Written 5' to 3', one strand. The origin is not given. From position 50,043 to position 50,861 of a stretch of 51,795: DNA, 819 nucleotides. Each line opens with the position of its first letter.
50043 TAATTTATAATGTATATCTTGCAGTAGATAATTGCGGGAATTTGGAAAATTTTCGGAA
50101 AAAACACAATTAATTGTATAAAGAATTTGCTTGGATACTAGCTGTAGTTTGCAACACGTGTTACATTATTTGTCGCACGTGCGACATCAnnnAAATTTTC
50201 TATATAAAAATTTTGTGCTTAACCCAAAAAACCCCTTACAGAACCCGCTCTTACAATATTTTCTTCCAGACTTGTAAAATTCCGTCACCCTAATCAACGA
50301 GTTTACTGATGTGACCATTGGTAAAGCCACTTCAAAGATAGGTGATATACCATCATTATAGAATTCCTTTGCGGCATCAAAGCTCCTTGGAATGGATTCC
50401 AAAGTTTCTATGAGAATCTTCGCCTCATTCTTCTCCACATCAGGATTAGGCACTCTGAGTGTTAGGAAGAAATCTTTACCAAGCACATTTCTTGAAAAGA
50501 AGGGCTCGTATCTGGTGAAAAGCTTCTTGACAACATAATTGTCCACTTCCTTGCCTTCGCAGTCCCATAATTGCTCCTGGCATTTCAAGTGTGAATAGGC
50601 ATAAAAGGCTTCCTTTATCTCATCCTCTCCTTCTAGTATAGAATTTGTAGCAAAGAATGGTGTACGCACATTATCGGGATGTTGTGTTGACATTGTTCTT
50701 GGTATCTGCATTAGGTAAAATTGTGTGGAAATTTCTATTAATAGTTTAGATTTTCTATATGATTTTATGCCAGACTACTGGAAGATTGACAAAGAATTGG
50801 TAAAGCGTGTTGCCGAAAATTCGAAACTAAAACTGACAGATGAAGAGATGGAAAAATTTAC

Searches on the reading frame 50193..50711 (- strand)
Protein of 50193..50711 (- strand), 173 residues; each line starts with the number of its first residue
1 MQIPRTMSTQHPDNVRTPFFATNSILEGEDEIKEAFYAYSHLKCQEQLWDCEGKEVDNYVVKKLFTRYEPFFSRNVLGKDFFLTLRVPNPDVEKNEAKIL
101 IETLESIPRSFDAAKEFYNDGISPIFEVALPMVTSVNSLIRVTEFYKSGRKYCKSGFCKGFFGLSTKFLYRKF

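Call 86: search_protein_families(library=pfam, proteins=[window:50193-50711:-], max_evalue=0.01)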
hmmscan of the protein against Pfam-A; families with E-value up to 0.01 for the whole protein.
window:50193-50711:- (173 aa): 1 family
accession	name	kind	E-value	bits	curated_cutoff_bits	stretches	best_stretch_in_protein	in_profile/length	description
PF14010.12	PEPcase_2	-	1.9e-66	225.1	25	1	3-149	1-147/493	Phosphoenolpyruvate carboxylase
